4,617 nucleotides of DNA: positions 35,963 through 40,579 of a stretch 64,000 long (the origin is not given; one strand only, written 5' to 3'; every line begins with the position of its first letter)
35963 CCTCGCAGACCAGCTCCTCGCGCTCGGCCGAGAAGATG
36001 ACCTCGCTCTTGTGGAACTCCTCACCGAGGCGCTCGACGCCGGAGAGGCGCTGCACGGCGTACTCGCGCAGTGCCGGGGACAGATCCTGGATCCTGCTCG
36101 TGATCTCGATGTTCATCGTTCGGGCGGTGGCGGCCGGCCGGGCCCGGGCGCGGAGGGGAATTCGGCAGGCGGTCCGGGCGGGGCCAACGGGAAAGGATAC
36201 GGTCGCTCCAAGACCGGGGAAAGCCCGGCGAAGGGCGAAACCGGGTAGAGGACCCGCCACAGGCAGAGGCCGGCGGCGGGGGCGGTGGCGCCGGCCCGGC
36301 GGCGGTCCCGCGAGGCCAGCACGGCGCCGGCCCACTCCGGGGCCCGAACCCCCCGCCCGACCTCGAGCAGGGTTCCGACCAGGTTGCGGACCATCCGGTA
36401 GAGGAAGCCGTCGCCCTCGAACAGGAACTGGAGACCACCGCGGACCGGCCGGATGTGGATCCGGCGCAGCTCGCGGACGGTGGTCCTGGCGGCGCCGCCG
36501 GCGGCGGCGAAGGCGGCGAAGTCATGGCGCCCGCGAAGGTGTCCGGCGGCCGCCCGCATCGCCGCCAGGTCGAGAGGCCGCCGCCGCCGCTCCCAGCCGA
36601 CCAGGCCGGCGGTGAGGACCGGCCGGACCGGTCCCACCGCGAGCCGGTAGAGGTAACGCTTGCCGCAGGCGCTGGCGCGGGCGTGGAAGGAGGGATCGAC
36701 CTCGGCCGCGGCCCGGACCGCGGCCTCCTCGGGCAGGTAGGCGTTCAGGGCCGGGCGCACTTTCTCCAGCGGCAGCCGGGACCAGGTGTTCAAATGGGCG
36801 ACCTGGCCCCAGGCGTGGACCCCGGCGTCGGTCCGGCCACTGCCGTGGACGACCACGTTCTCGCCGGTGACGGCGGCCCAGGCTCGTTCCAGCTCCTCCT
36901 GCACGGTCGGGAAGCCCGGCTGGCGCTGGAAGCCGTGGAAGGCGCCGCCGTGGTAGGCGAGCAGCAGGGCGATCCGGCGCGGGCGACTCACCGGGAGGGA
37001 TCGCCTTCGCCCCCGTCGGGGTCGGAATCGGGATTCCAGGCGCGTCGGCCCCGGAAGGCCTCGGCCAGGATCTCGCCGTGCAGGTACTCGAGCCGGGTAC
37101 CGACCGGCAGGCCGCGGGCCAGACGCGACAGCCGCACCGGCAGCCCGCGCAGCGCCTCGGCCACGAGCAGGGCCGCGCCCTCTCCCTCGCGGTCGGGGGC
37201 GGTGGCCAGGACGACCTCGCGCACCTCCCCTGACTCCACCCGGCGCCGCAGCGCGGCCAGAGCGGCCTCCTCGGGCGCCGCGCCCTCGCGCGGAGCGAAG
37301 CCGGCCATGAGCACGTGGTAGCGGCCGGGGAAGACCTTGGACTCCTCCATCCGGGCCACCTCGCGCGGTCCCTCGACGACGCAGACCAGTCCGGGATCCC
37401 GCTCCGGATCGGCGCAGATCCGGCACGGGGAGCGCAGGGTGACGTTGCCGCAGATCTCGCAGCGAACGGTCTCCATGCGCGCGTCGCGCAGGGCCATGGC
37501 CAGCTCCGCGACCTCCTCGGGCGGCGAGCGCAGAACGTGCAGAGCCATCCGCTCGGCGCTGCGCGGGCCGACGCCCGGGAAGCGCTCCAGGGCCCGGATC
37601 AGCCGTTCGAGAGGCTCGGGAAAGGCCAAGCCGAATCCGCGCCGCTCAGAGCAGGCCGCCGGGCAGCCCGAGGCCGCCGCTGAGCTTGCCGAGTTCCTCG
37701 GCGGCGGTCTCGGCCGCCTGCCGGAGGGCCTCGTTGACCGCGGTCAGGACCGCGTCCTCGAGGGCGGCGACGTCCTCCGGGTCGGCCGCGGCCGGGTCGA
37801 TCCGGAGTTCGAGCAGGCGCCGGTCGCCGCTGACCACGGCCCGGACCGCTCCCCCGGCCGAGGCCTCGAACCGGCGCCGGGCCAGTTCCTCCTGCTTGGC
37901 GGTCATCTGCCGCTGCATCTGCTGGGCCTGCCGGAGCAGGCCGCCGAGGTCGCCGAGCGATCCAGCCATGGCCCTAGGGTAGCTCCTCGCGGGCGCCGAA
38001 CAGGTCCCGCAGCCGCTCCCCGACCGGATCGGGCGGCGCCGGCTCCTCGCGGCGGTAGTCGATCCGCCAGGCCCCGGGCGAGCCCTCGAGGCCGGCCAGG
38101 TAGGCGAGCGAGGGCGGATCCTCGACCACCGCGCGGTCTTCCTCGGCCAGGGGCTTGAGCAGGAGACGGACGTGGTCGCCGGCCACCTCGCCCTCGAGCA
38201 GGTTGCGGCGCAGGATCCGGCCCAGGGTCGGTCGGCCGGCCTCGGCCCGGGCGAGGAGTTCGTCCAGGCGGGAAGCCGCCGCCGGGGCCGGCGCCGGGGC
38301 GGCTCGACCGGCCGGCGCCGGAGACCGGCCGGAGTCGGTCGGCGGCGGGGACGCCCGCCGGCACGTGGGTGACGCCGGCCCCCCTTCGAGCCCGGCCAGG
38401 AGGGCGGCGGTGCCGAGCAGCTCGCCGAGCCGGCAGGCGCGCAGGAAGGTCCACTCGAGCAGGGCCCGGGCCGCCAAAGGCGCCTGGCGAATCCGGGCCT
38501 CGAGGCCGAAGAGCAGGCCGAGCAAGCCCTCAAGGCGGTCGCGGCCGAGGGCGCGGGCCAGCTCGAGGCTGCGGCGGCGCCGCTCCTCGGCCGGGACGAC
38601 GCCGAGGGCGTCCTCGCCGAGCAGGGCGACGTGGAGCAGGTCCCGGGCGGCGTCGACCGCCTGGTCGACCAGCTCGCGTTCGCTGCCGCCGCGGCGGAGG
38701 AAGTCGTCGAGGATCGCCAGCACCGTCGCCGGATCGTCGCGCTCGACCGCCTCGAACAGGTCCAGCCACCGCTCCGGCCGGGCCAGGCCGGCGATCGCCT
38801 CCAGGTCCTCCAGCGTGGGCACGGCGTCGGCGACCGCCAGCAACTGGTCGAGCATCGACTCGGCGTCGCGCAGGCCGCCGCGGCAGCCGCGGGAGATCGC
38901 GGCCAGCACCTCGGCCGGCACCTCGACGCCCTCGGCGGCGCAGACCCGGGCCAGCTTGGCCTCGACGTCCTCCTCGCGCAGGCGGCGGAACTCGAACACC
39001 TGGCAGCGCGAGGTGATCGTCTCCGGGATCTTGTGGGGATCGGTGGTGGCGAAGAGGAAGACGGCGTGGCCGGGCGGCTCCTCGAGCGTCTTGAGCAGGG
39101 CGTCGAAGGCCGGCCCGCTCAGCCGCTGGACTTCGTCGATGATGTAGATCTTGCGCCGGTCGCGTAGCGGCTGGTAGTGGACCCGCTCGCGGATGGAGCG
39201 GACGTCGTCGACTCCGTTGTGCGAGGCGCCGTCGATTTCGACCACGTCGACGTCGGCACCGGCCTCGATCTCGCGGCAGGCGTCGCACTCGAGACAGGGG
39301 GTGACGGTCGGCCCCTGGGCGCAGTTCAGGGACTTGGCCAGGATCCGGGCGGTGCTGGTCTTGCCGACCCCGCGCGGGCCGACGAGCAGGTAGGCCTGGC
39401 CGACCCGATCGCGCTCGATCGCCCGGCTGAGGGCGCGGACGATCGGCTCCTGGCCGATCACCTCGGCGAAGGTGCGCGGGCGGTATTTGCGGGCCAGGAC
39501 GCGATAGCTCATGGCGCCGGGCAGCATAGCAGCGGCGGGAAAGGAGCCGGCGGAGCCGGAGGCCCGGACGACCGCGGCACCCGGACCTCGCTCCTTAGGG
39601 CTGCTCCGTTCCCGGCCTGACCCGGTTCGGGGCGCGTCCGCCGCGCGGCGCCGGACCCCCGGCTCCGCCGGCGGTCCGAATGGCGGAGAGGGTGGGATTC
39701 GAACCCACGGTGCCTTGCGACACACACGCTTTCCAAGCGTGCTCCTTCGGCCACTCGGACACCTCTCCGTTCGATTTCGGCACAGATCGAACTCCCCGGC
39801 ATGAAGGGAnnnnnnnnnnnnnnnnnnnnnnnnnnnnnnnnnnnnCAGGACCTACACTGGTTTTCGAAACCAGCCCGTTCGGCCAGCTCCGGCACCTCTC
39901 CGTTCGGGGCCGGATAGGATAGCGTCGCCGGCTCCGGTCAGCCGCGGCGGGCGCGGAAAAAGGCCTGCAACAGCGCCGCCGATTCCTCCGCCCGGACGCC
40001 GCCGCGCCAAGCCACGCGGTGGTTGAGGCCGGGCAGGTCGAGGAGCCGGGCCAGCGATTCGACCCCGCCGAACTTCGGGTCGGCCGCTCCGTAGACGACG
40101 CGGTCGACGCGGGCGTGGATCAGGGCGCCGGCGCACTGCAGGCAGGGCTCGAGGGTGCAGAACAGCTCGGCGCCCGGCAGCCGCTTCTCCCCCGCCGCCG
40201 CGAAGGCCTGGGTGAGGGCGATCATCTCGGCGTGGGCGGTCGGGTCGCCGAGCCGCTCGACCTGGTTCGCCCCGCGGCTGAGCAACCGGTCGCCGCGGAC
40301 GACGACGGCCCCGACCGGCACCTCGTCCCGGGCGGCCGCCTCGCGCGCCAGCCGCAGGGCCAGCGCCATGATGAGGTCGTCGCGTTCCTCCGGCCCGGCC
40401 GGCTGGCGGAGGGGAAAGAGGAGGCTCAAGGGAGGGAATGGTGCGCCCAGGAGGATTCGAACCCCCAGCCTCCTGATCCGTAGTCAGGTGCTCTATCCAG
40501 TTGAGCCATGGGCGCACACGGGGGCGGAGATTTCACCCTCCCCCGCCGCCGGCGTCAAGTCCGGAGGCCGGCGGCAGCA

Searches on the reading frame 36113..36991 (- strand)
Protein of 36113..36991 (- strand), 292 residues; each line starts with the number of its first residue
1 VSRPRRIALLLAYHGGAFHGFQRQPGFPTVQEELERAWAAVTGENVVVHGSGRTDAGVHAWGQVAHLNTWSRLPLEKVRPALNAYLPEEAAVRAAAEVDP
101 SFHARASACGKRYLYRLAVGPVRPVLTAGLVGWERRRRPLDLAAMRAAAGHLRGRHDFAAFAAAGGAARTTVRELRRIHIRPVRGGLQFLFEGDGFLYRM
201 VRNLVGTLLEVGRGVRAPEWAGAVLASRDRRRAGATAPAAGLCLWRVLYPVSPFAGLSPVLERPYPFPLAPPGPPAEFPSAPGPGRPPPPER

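Call 28: search_protein_families(library=pfam, proteins=[window:36113-36991:-], max_evalue=0.01)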
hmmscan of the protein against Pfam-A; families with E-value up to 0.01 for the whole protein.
window:36113-36991:- (292 aa): 1 family
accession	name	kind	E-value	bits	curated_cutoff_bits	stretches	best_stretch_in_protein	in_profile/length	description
PF01416.25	PseudoU_synth_1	-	1e-41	142.2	23.3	2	148-250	1-108/108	tRNA pseudouridine synthase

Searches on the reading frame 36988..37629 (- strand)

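Call 28: search_protein_families(library=pfam, proteins=[window:36988-37629:-], max_evalue=0.01)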
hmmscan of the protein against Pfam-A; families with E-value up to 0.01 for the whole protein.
window:36988-37629:- (213 aa): 4 families
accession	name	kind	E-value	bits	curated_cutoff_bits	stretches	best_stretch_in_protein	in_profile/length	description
PF13662.12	Toprim_4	-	7.4e-18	65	25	1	81-171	2-85/85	Toprim domain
PF21176.3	RecR_HhH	-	7.8e-17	61.3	27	1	7-50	1-44/45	RecR, helix-hairpin-helix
PF01751.28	Toprim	-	1.6e-08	35.1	23.1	1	82-162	2-86/96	Toprim domain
PF02132.21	RecR_ZnF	-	0.0002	21.5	22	1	56-74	3-21/21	RecR, Cys4-zinc finger domain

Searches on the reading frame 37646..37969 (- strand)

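Call 28: search_protein_families(library=pfam, proteins=[window:37646-37969:-], max_evalue=0.01)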
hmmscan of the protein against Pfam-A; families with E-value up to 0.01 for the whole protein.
window:37646-37969:- (107 aa): 2 families
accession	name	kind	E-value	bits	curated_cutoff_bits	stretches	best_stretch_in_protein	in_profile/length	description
PF02575.21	YbaB_DNA_bd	-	9.7e-29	99.8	25.5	1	13-100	2-90/91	YbaB/EbfC DNA-binding family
PF10921.13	DUF2710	-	0.0027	18.5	29.6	1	39-89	48-97/104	Protein of unknown function (DUF2710)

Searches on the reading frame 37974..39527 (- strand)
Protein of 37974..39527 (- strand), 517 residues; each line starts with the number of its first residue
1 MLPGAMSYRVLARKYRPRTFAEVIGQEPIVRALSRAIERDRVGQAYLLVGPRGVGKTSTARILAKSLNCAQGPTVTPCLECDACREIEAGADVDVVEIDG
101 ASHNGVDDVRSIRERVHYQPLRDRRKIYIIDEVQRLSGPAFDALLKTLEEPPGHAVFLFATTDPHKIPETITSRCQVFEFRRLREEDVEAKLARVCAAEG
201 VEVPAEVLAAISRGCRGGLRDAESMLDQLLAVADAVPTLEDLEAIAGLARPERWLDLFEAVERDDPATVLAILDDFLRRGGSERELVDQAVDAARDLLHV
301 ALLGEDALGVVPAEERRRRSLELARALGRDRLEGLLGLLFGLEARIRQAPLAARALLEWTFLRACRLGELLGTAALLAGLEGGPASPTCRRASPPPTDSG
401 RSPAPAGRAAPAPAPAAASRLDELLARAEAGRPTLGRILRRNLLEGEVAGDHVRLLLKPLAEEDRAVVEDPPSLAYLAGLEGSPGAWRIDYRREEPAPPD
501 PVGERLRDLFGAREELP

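Call 28: search_protein_families(library=pfam, proteins=[window:37974-39527:-], max_evalue=0.01)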
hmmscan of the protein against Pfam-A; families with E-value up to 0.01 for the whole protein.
window:37974-39527:- (517 aa): 13 families
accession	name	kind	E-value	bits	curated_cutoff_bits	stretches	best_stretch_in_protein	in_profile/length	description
PF13177.12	DNA_pol3_delta2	-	5e-43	147.3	27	1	26-183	2-160/161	DNA polymerase III, delta subunit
PF00004.35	AAA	-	4.8e-11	43.7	21.2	1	46-179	1-127/131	ATPase family associated with various cellular activities (AAA)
PF12169.13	DNA_pol3_gamma3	-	6.4e-09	36.2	24.4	1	239-373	3-136/143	DNA polymerase III subunits gamma and tau domain III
PF13401.12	AAA_22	-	1.3e-07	32.4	27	1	44-160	6-122/130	AAA domain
PF05496.18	RuvB_N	-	1.5e-07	31.7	27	1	16-80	2-70/159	Holliday junction DNA helicase RuvB P-loop domain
PF22608.2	DNAX_ATPase_lid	-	4.5e-07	30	27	1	188-233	2-47/49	DNA polymerase III clamp loader subunit, ATPase lid domain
PF13191.12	AAA_16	-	6.9e-06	27.1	32.6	1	23-70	2-51/167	AAA ATPase domain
PF07728.20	AAA_5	-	1.7e-05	25.3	22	1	47-150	3-92/139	AAA domain (dynein-related subfamily)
PF13173.12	AAA_14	-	4.3e-05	24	27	1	44-149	3-86/129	AAA domain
PF13604.12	AAA_30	-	8.5e-05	22.8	27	1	45-150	20-114/191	AAA domain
PF21960.2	RCF1-5-like_lid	-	0.0027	18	27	1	192-222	3-34/43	RCF1/5-like, AAA+ ATPase lid domain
PF13245.12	AAA_19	-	0.0045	17.6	25.1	0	36-158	4-122/134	AAA domain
PF13238.12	AAA_18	-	0.0076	17.1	29.4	0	47-81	2-25/128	AAA domain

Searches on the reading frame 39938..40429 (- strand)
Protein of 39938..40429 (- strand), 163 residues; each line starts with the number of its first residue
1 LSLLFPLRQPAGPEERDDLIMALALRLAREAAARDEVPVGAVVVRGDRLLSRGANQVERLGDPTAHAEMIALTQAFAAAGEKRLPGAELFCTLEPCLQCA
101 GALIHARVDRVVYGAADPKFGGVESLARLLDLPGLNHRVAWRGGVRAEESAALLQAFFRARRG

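Call 28: search_protein_families(library=pfam, proteins=[window:39938-40429:-], max_evalue=0.01)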
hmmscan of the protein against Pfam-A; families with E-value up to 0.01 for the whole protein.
window:39938-40429:- (163 aa): 3 families
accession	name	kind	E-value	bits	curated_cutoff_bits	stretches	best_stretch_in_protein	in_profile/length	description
PF14437.12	MafB19-deam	-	8.2e-32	110.5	27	1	18-162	4-142/142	MafB19-like deaminase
PF00383.29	dCMP_cyt_deam_1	-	2.2e-27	95.3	25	1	15-114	2-101/102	Cytidine and deoxycytidylate deaminase zinc-binding region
PF14439.12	Bd3614-deam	-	5.3e-06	26.8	38.5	1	39-123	11-96/113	Bd3614-like deaminase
